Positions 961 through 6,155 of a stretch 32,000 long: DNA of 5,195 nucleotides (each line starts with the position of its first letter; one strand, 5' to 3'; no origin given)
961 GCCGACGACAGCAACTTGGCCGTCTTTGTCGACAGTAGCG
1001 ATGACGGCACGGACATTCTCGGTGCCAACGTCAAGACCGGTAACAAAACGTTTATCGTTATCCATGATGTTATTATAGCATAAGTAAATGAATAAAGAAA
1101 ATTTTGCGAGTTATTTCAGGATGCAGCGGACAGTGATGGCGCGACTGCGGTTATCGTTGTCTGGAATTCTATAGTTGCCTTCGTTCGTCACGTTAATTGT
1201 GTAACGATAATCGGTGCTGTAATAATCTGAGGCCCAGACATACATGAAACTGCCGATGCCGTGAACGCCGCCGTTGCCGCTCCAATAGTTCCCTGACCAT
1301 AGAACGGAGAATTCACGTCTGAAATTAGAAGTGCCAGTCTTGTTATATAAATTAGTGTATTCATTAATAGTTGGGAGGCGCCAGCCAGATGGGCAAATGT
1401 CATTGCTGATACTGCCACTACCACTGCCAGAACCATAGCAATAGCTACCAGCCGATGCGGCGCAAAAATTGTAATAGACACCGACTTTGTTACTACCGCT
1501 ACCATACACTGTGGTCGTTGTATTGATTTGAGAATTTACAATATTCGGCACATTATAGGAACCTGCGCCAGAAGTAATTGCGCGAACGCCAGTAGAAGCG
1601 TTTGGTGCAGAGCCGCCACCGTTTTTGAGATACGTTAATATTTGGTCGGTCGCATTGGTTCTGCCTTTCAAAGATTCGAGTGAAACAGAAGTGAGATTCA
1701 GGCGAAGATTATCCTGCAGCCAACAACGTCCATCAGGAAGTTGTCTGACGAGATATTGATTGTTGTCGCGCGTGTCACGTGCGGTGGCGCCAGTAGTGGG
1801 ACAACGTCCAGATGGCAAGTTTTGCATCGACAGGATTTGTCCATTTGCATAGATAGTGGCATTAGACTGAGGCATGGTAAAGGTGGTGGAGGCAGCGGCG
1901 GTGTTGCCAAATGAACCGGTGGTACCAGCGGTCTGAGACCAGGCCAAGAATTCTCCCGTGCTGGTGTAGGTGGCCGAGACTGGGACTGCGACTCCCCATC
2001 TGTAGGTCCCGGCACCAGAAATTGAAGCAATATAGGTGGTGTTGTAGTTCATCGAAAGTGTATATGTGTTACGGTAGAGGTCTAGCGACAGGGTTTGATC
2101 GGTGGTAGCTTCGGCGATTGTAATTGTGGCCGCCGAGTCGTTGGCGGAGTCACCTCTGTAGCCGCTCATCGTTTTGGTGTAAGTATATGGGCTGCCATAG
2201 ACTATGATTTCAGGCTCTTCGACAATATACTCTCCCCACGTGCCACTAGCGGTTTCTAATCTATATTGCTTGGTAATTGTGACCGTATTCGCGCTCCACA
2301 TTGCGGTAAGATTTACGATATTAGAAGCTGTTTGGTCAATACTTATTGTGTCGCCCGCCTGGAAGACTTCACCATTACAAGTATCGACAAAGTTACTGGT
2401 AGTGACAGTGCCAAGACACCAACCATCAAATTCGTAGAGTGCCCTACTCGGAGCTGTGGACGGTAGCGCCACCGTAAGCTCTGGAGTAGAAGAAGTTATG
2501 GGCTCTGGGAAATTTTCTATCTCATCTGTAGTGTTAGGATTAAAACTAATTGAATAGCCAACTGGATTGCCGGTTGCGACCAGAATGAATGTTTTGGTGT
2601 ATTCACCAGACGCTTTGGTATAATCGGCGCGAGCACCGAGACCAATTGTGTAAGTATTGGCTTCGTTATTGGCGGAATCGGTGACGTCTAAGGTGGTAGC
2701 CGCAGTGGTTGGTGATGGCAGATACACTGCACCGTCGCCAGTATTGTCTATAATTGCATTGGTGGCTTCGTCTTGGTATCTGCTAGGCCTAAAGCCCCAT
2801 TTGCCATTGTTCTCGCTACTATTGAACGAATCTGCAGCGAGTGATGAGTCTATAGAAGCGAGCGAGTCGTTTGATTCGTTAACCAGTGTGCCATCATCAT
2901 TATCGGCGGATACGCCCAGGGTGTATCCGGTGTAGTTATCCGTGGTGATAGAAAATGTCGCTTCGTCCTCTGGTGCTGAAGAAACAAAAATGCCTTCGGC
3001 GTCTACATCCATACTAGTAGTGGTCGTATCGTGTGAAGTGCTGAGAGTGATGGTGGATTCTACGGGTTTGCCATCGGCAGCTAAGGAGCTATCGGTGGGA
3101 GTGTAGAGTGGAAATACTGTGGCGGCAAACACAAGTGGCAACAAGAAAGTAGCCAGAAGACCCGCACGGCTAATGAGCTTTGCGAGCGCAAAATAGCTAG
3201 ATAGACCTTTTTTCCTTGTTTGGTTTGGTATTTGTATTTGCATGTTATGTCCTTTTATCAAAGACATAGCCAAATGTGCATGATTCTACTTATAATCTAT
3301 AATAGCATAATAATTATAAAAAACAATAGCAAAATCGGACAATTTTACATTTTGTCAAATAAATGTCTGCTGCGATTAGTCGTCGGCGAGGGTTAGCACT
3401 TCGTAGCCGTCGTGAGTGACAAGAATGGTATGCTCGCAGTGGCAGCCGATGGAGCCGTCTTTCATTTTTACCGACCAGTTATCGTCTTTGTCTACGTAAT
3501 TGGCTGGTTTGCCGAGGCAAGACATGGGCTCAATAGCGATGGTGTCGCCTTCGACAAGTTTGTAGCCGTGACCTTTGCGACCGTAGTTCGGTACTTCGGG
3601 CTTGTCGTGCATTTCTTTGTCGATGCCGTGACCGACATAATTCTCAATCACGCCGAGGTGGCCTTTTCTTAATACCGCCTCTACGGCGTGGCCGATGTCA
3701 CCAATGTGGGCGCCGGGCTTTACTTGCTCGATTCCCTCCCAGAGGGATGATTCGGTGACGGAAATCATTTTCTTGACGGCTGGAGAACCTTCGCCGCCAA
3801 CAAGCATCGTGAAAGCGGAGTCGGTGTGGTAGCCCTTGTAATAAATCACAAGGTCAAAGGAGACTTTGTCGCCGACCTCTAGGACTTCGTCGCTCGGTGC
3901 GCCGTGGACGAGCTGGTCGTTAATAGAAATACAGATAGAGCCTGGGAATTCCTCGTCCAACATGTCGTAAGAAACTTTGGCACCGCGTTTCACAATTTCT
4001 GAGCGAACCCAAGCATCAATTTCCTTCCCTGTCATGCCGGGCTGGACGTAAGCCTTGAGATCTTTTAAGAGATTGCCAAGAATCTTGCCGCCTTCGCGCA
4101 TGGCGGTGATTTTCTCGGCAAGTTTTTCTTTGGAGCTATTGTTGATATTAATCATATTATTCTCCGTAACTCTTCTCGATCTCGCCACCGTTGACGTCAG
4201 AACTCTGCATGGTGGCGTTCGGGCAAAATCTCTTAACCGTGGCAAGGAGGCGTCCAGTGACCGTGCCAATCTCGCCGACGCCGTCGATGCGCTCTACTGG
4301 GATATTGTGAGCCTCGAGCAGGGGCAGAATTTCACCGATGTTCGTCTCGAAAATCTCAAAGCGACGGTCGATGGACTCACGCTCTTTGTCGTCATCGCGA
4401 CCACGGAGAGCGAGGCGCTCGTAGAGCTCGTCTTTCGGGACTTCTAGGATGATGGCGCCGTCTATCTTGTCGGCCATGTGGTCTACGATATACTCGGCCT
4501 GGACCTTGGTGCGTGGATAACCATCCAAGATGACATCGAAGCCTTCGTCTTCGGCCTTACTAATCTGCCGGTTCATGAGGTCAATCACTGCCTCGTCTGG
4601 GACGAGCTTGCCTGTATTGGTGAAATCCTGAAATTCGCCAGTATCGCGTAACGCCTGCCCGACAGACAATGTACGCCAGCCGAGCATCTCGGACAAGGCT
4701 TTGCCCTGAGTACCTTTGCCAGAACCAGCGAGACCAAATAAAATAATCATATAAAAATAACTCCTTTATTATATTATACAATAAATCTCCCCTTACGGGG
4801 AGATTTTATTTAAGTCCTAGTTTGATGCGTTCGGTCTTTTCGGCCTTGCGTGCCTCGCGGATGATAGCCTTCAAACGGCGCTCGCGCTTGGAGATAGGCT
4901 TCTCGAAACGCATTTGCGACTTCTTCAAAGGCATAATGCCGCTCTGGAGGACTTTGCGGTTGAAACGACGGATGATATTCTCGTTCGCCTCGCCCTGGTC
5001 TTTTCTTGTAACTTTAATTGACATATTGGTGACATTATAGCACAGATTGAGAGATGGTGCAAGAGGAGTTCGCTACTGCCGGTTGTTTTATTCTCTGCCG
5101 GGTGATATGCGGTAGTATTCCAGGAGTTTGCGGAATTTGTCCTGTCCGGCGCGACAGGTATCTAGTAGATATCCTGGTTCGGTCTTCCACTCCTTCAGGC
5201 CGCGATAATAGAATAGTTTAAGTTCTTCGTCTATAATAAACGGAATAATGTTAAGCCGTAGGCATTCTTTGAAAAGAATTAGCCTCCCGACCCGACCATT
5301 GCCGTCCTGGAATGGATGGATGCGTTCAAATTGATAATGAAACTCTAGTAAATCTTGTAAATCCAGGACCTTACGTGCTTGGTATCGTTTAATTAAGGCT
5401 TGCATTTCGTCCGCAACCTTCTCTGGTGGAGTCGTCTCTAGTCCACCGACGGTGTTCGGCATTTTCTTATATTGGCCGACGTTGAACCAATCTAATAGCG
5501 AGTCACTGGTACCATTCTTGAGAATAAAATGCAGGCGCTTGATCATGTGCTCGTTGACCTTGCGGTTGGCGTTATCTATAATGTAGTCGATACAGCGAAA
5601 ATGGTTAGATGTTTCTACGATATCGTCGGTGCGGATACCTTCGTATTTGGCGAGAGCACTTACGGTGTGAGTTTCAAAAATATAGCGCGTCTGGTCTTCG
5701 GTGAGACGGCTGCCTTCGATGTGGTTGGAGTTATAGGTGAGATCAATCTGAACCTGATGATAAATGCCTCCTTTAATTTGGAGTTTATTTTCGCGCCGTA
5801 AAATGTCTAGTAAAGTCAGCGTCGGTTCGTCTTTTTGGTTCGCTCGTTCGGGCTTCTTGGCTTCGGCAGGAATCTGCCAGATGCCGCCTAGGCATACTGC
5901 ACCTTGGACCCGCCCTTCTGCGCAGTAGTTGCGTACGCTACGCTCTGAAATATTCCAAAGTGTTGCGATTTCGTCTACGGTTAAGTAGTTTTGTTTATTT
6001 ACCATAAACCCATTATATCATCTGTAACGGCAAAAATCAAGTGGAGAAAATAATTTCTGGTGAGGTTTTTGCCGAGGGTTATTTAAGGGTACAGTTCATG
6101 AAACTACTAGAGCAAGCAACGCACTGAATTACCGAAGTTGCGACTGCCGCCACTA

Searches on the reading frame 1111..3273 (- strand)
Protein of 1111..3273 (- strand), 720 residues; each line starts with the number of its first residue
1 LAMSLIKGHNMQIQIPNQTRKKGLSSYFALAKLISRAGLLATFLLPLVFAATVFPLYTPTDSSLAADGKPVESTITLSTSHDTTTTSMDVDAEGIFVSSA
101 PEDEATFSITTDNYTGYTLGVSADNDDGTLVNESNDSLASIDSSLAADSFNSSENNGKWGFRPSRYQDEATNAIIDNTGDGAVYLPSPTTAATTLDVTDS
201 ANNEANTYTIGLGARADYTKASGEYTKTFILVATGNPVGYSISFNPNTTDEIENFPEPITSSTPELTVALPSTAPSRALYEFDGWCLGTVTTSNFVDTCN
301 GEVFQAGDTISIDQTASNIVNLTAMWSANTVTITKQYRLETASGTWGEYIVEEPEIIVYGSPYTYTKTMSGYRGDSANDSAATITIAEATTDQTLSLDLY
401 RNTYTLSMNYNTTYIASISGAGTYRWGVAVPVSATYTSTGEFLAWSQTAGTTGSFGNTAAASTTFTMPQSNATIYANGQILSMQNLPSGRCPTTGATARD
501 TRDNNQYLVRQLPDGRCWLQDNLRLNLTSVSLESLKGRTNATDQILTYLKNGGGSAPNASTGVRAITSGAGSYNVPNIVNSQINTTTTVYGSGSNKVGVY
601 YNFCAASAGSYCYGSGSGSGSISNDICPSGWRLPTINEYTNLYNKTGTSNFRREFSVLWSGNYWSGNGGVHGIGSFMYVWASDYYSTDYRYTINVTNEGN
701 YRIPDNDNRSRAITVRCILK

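Call 5: search_protein_families(library=ncbifam, proteins=[window:1111-3273:-], max_evalue=0.001)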
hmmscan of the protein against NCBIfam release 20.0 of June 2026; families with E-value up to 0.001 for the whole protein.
window:1111-3273:- (720 aa): 1 family
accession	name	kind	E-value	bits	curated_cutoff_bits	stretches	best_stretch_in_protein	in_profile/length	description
TIGR02145.1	Fib_succ_major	domain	2e-11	44.9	41.65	1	595-648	44-83/176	FISUMP domain-containing protein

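Call 33: search_protein_families(library=pfam, proteins=[window:1111-3273:-], max_evalue=0.001)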
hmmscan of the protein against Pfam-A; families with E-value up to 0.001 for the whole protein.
window:1111-3273:- (720 aa): 2 families
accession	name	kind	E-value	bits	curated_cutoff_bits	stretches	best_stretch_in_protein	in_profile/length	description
PF09603.15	Fib_succ_major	-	1.1e-09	39.3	33.9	1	516-649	6-88/187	Fibrobacter succinogenes major domain (Fib_succ_major)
PF18998.6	Flg_new_2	-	1.9e-05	25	23.6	1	409-477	4-68/73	Divergent InlB B-repeat domain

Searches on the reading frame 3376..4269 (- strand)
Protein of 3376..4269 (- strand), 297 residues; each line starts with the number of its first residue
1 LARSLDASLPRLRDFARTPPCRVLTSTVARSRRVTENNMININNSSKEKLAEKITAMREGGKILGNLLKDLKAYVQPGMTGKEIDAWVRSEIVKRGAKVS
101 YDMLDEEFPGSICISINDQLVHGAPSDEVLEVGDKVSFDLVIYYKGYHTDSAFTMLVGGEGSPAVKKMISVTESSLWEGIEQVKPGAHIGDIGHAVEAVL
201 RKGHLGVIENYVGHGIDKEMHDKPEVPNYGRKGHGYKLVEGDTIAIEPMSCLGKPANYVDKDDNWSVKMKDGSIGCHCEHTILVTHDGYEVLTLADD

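Call 5: search_protein_families(library=ncbifam, proteins=[window:3376-4269:-], max_evalue=0.001)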
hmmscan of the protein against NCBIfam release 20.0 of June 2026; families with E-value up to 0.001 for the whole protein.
window:3376-4269:- (297 aa): 11 families
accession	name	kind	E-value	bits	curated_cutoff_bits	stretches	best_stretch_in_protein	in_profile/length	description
TIGR00500.1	met_pdase_I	equivalog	1.6e-70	237.4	171.35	1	51-294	6-246/247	type I methionyl aminopeptidase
NF009533.0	PRK12897.1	equivalog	4.3e-50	170.4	488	1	51-293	7-246/248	type I methionyl aminopeptidase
NF005583.0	PRK07281.1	equivalog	3.5e-40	138.1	445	2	144-293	130-278/286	methionyl aminopeptidase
NF008970.0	PRK12318.1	equivalog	4.4e-40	137.8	267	1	50-296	45-290/291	methionyl aminopeptidase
TIGR00501.1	met_pdase_II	equivalog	5.9e-25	88.4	222.65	1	51-253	5-194/295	type II methionyl aminopeptidase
NF007310.0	PRK09795.1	equivalog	1.1e-13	50.8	393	1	47-227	126-305/361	aminopeptidase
NF040821.1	dipep_PepQ_Arch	equivalog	1.1e-11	44.4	630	1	116-252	184-316/346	Xaa-Pro dipeptidase PepQ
NF008131.0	PRK10879.1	equivalog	1.6e-09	37.1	465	1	49-293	174-418/438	Xaa-Pro aminopeptidase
TIGR02993.1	ectoine_eutD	equivalog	3.4e-06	26.5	613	1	31-204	143-311/391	ectoine hydrolase DoeA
TIGR00495.1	crvDNA_42K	hypoth_equivalog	2.4e-05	23.2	430.05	1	108-222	78-195/383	ErbB3-binding protein EBP1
NF038259.1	ectoine_DoeA_2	exception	4.8e-05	22.2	575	0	55-94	261-300/386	ectoine hydrolase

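Call 35: list_cluster_members(proteins=[window:3376-4269:-, window:4157-4750:-, window:29911-31776:-, window:27555-29573:-, window:26128-27558:+, window:7829-8818:-, window:16723-18345:+, window:19127-20353:+, window:23520-24680:+, window:22432-23523:+])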
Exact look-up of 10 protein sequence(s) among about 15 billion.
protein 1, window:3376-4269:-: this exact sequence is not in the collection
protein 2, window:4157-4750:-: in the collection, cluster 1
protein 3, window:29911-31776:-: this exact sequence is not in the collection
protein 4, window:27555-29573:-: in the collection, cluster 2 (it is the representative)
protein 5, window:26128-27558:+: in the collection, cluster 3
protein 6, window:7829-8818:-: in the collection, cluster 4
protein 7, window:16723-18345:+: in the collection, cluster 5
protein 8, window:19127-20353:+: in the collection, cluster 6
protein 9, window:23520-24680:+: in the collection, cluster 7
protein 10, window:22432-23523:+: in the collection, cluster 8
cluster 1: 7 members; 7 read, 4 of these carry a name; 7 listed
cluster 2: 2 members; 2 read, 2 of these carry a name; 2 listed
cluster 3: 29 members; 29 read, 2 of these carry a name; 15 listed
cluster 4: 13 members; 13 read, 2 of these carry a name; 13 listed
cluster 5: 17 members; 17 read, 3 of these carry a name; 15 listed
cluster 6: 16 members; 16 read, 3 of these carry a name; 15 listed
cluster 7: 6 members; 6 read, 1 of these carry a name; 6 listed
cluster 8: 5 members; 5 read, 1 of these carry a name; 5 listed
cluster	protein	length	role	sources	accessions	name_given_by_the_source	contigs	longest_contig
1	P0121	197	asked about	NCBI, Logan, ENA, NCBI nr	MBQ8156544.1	nucleoside monophosphate kinase [Candidatus Saccharibacteria bacterium]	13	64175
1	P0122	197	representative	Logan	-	-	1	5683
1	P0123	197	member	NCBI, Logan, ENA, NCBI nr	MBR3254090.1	nucleoside monophosphate kinase [Candidatus Saccharibacteria bacterium]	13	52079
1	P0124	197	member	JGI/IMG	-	adenylate kinase family enzyme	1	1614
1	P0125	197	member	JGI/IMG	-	adenylate kinase family enzyme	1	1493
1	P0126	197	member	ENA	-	-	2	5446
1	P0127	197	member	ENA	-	-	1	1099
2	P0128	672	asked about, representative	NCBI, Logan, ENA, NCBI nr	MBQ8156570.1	hypothetical protein IJ101_02165 [Candidatus Saccharibacteria bacterium] | hypothetical protein [Candidatus Saccharibacteria bacterium]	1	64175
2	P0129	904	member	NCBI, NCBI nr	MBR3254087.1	hypothetical protein IKF86_02470, partial [Candidatus Saccharibacteria bacterium] | hypothetical protein [Candidatus Saccharibacteria bacterium]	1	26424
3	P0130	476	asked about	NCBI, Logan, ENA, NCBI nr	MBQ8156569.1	recombinase family protein [Candidatus Saccharibacteria bacterium]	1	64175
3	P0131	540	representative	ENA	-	-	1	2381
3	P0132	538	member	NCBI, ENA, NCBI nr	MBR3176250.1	recombinase family protein [Candidatus Saccharibacteria bacterium]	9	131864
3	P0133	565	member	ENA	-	-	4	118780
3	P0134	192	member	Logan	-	-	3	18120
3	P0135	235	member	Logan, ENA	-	-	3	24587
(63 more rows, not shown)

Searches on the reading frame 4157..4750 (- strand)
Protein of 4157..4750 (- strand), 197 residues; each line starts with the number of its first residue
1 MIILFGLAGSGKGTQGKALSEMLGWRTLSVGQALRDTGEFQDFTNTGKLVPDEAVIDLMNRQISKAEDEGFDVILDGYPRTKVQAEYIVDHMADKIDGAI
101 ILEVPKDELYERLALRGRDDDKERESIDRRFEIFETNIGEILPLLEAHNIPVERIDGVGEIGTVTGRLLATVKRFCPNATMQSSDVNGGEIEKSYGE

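Call 5: search_protein_families(library=ncbifam, proteins=[window:4157-4750:-], max_evalue=0.001)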
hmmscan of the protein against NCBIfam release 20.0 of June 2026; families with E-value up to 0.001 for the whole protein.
window:4157-4750:- (197 aa): 23 families
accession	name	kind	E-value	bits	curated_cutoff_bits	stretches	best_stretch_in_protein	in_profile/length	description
NF001381.0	PRK00279.1-3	equivalog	2e-28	99.4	187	1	2-173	3-186/188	adenylate kinase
TIGR01351.1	adk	subfamily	1.1e-27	97.1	168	1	2-116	2-127/212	adenylate kinase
NF002700.0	PRK02496.1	equivalog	4.8e-26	91.5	262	1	2-173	4-183/184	adenylate kinase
NF011105.0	PRK14532.1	equivalog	1.6e-23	83.2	162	1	2-171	3-184/189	adenylate kinase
NF001380.0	PRK00279.1-2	equivalog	7.3e-23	81.1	251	1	2-116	3-127/216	adenylate kinase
NF011100.0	PRK14527.1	equivalog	3e-22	79.2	154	1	2-171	9-189/191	adenylate kinase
NF011101.0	PRK14528.1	equivalog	9.7e-20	71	195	1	2-168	4-182/187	adenylate kinase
TIGR01359.1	UMP_CMP_kin_fam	subfamily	1.3e-19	70.8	207.6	1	3-166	3-178/185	UMP-CMP kinase family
NF011104.0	PRK14531.1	equivalog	1.9e-18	66.8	160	1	3-168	6-178/183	adenylate kinase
TIGR01360.1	aden_kin_iso1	equivalog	2.7e-18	66.3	284.1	1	2-162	6-175/188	adenylate kinase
NF011103.0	PRK14530.1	equivalog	7.9e-18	64.8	294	1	2-116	6-126/215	adenylate kinase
NF001379.0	PRK00279.1-1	equivalog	1.7e-17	63.5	268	1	2-116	3-123/216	adenylate kinase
NF001386.0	PRK00279.2-4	equivalog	1.6e-15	57.3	256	1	2-116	5-130/220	adenylate kinase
NF001385.0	PRK00279.2-3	equivalog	3.4e-15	56.2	315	1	2-115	7-129/213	adenylate kinase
NF011102.0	PRK14529.1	equivalog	2.6e-14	53.4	331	1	2-101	3-109/223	adenylate kinase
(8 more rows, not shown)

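Call 36: find_encoding_contigs(protein=window:4157-4750:-, flank=10000, max_places=8)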
Protein window:4157-4750:- (197 aa): 17 contigs read that carry it; 8 places shown.
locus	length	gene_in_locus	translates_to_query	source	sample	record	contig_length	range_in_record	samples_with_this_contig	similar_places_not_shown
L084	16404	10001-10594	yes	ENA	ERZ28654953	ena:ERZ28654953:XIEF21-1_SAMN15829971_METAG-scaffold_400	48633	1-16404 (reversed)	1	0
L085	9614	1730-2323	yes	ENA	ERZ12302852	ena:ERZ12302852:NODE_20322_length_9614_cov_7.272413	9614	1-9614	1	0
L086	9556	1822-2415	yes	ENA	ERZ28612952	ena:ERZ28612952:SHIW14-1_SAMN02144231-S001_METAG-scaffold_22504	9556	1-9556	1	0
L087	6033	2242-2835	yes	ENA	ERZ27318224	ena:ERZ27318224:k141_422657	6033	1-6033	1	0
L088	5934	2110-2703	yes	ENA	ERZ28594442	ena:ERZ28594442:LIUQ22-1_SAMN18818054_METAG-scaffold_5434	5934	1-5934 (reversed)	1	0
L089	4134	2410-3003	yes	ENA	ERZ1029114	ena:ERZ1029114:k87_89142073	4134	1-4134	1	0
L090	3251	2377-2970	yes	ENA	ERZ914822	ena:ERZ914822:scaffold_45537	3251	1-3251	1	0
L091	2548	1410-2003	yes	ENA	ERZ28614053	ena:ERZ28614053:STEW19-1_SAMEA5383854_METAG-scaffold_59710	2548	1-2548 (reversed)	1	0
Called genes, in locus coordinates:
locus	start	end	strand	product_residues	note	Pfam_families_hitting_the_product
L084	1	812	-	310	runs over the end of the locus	PF08392:FAE1_CUT1_RppA, PF08545:ACP_syn_III, PF08541:ACP_syn_III_C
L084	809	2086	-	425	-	-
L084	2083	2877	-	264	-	PF00753:Lactamase_B, PF23023:Anti-Pycsar_Apyc1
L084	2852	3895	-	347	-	PF04321:RmlD_sub_bind, PF05368:NmrA (weak), PF01073:3Beta_HSD, PF01370:Epimerase, PF02719:Polysacc_synt_2, PF13460:NAD_binding_10, PF16363:GDP_Man_Dehyd, PF07993:NAD_binding_4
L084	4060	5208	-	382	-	PF13439:Glyco_transf_4, PF13579:Glyco_trans_4_4, PF00534:Glycos_transf_1, PF13692:Glyco_trans_1_4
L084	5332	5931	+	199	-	PF19570:DUF6088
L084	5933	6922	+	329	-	PF08843:AbiEii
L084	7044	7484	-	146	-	-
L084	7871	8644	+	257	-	PF09603:Fib_succ_major (faint)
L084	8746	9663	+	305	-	PF02661:Fic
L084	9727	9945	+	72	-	PF01165:Ribosomal_S21 (weak)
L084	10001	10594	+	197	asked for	PF00406:ADK, PF13207:AAA_17, PF13238:AAA_18, PF13671:AAA_33 (weak)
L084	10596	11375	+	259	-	PF00557:Peptidase_M24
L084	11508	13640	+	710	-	PF09603:Fib_succ_major (weak)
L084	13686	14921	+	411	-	PF02491:SHS2_FTSA, PF06723:MreB_Mbl, PF11104:PilM_2 (weak), PF14450:FtsA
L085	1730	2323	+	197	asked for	PF00406:ADK, PF13207:AAA_17, PF13238:AAA_18, PF13671:AAA_33 (weak)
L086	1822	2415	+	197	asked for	PF00406:ADK, PF13207:AAA_17, PF13238:AAA_18, PF13671:AAA_33 (weak)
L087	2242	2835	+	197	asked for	PF00406:ADK, PF13207:AAA_17, PF13238:AAA_18, PF13671:AAA_33 (weak)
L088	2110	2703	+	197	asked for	PF00406:ADK, PF13207:AAA_17, PF13238:AAA_18, PF13671:AAA_33 (weak)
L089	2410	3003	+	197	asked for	PF00406:ADK, PF13207:AAA_17, PF13238:AAA_18, PF13671:AAA_33 (weak)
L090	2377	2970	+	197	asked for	PF00406:ADK, PF13207:AAA_17, PF13238:AAA_18, PF13671:AAA_33 (weak)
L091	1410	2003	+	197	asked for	PF00406:ADK, PF13207:AAA_17, PF13238:AAA_18, PF13671:AAA_33 (weak)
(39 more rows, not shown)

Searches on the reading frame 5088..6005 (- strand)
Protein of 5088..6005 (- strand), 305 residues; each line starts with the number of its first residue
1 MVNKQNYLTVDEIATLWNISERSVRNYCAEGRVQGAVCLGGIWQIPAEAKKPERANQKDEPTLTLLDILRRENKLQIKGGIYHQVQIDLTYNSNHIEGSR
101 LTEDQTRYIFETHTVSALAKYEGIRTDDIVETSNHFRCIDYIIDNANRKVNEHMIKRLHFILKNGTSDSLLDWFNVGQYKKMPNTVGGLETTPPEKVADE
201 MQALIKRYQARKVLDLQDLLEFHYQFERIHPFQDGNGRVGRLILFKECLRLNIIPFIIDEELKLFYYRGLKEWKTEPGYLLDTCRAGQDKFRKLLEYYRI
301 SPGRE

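Call 5: search_protein_families(library=ncbifam, proteins=[window:5088-6005:-], max_evalue=0.001)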
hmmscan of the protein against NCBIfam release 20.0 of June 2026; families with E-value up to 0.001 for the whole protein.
window:5088-6005:- (305 aa): 1 family
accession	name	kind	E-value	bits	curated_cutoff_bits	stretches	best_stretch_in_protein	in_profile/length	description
NF046030.1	ProtAdlyltaseSoFic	equivalog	5.4e-08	32.2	550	1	221-243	184-206/361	protein adenylyltransferase Fic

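Call 63: search_protein_families(library=padloc, proteins=[window:5088-6005:-], max_evalue=0.001)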
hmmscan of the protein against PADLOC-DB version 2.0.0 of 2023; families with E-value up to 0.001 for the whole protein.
window:5088-6005:- (305 aa): 7 families
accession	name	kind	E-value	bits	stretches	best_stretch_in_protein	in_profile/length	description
PDLC04836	PDC-S04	-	1.2e-107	356.6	1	64-300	4-239/244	-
PDLC04837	PDC-S04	-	1e-56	189.8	1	76-276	16-211/234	-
PDLC04840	PDC-S04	-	5.2e-31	106.1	1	83-275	9-201/227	-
PDLC03963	SoFic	-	3.5e-21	74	1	92-245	63-209/361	-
PDLC04839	PDC-S04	-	5.8e-08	30.6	1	148-244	57-155/205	-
PDLC04966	PDC-S24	-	7.2e-05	19.8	1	194-244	280-332/497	-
PDLC04838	PDC-S04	-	0.00017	19.4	1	193-243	100-157/209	-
